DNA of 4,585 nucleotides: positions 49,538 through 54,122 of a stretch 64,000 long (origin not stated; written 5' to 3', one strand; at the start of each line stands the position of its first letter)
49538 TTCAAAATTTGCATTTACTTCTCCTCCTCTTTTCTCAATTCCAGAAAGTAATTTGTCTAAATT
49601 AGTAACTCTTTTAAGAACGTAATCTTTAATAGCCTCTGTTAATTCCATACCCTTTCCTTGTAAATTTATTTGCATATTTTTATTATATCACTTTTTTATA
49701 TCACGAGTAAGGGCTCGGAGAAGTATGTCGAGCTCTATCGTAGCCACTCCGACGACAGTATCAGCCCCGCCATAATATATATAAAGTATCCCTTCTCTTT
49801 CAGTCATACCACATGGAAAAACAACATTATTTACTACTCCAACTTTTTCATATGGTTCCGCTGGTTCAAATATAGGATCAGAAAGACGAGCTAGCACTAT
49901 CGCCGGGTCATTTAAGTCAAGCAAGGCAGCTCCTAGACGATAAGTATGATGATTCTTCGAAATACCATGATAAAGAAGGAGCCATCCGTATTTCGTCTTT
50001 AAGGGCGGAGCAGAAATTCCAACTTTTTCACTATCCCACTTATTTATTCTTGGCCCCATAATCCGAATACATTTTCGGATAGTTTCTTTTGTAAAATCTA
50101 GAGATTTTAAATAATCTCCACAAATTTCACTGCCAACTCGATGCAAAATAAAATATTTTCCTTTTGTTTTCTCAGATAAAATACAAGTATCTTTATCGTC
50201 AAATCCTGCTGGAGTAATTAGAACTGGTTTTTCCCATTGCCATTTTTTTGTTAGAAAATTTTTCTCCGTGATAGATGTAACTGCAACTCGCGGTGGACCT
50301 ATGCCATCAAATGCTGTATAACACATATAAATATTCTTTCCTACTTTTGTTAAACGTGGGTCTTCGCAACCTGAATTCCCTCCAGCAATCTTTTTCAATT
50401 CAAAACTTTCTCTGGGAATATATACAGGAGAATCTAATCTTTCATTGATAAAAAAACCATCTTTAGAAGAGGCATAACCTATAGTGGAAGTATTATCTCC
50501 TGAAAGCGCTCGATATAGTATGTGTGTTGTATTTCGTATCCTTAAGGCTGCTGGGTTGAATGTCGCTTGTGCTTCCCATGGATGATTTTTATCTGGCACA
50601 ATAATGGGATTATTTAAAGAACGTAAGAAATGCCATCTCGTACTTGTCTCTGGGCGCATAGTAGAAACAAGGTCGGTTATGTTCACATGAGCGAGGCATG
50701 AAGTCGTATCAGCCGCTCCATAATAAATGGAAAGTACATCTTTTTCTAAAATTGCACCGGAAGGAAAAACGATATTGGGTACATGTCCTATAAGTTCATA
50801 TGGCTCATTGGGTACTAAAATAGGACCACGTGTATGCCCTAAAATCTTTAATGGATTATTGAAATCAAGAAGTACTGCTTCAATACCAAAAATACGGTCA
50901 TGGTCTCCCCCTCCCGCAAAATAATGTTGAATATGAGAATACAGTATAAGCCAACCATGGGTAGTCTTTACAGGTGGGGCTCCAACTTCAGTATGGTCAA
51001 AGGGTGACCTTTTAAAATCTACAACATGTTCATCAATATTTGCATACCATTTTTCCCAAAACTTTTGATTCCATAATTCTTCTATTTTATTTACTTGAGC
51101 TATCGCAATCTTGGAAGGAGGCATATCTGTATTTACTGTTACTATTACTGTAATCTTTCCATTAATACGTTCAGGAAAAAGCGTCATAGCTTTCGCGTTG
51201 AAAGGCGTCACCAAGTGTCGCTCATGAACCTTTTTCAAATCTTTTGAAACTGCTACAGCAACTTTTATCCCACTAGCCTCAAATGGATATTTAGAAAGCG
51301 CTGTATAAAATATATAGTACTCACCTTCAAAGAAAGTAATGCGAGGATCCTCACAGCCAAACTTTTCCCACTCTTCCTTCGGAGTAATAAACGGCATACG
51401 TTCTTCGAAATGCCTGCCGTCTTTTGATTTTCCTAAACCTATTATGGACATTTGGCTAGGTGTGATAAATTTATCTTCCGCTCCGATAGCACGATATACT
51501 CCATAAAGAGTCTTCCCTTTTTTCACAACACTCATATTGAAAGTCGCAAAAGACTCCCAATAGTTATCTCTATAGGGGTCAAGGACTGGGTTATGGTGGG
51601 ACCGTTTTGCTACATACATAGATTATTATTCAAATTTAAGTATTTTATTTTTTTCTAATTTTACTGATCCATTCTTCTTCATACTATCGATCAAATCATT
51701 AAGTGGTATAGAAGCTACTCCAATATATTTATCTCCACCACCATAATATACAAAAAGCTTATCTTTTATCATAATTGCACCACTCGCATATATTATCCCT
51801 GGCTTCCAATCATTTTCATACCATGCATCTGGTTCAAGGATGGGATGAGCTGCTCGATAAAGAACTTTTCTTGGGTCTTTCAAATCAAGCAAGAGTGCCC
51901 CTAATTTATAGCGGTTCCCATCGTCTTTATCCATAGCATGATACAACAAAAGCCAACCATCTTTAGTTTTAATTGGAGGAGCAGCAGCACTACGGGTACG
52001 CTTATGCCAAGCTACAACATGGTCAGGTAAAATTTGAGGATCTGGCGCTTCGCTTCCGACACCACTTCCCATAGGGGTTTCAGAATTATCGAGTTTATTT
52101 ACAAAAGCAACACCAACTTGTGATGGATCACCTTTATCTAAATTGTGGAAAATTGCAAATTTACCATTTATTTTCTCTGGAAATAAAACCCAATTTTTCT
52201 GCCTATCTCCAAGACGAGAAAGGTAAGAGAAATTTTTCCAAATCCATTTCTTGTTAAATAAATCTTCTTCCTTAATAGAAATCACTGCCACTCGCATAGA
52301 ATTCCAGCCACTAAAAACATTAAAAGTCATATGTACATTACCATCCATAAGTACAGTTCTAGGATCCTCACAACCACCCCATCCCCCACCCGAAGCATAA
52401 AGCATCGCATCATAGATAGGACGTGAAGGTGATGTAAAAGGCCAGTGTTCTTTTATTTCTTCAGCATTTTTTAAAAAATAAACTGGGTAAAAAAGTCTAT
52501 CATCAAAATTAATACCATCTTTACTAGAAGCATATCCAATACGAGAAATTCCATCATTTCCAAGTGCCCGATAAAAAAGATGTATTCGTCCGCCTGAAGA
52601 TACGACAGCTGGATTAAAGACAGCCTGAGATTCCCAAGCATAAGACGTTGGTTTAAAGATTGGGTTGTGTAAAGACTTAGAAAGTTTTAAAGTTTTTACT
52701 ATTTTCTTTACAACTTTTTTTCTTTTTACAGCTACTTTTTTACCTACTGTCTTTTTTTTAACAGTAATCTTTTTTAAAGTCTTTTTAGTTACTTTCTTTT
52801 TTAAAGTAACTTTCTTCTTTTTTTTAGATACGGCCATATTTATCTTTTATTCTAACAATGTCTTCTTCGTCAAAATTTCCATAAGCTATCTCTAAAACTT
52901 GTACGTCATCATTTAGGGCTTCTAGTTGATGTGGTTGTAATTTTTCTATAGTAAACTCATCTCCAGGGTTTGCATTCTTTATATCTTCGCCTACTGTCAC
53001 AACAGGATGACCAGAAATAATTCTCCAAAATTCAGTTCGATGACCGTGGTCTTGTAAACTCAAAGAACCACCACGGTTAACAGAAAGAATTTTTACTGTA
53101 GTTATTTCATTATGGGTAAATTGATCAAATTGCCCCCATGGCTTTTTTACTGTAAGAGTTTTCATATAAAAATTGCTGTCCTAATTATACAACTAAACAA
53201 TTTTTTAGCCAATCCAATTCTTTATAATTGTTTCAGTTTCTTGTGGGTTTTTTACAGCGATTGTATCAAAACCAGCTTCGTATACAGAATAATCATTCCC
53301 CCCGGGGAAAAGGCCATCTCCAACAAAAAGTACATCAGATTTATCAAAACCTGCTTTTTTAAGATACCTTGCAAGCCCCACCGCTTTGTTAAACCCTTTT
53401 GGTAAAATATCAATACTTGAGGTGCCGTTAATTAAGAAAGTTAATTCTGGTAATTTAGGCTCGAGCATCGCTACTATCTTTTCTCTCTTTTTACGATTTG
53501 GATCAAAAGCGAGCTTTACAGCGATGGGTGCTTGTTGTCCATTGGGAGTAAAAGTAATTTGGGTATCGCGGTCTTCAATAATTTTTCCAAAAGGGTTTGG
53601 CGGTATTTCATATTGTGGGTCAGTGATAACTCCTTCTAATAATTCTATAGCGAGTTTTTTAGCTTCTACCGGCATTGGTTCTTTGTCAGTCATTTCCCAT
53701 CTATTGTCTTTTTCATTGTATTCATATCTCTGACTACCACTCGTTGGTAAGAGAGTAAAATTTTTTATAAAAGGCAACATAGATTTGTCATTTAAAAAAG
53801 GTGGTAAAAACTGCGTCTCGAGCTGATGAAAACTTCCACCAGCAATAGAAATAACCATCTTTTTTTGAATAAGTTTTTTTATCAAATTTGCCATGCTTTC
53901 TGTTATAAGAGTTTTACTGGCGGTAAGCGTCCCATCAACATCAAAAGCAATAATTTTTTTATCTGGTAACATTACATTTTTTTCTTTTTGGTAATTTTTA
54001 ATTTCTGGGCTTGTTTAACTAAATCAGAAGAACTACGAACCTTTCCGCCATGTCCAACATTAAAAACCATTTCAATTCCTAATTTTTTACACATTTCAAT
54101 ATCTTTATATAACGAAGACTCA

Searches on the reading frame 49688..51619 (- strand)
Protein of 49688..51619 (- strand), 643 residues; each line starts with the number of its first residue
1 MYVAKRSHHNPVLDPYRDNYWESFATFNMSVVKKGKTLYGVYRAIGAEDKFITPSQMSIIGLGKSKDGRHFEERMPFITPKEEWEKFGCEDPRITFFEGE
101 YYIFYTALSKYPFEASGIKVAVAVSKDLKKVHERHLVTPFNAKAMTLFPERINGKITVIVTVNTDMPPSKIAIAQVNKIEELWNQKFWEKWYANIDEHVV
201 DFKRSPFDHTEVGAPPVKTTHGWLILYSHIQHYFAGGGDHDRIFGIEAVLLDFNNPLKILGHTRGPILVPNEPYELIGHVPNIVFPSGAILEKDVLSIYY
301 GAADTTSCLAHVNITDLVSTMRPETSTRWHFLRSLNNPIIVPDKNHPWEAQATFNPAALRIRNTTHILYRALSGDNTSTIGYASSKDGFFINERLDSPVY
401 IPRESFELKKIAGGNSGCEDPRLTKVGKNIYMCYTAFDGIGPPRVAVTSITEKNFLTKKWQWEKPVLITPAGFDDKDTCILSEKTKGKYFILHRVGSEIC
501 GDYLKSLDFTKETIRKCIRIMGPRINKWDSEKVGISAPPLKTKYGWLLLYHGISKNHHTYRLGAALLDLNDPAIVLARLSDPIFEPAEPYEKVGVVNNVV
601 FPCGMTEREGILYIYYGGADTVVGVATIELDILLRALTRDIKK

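Call 49: search_protein_families(library=pfam, proteins=[window:49688-51619:-], max_evalue=0.001)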
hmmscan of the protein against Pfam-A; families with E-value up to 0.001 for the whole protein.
window:49688-51619:- (643 aa): 1 family
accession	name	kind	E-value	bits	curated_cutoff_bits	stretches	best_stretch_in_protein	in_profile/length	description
PF04041.19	Glyco_hydro_130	-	3.9e-96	322.2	26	2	345-635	27-316/320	beta-1,4-mannooligosaccharide phosphorylase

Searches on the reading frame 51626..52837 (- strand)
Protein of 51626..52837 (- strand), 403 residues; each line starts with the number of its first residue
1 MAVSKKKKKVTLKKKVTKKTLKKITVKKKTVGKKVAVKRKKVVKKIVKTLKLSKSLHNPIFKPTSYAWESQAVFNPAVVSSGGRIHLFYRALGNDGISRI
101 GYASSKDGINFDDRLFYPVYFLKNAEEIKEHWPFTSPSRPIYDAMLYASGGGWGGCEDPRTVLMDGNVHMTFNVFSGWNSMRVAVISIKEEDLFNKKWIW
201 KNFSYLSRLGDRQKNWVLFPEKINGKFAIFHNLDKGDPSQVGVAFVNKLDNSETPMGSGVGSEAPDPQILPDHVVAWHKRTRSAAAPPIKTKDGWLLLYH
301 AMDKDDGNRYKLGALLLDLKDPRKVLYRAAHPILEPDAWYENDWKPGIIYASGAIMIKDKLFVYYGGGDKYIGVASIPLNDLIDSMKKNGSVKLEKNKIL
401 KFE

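Call 49: search_protein_families(library=pfam, proteins=[window:51626-52837:-], max_evalue=0.001)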
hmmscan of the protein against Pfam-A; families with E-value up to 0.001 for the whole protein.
window:51626-52837:- (403 aa): 1 family
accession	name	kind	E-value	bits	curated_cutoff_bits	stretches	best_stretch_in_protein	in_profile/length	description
PF04041.19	Glyco_hydro_130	-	1.2e-34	120.1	26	2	155-387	98-319/320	beta-1,4-mannooligosaccharide phosphorylase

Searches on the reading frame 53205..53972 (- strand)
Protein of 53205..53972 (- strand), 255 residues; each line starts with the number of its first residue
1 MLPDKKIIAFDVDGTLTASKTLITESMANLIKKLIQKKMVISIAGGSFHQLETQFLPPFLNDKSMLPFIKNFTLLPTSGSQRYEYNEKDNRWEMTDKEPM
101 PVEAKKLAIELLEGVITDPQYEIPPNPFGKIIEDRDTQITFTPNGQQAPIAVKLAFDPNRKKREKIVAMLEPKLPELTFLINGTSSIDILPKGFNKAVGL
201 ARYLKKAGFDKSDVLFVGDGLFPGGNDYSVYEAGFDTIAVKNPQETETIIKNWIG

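Call 49: search_protein_families(library=pfam, proteins=[window:53205-53972:-], max_evalue=0.001)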
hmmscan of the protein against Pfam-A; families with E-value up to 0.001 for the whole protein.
window:53205-53972:- (255 aa): 4 families
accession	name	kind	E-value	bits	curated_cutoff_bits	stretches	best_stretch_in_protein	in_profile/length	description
PF08282.18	Hydrolase_3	-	2.6e-15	57.3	20.9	2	152-240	143-228/255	haloacid dehalogenase-like hydrolase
PF03332.19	PMM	-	2.5e-14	54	22.4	1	125-252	87-217/221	Eukaryotic phosphomannomutase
PF05116.19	S6PP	-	2.3e-07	31.1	20.3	1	155-246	123-212/247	Sucrose-6F-phosphate phosphohydrolase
PF00702.32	Hydrolase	-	5.8e-07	30.5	26.4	0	6-39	2-27/191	haloacid dehalogenase-like hydrolase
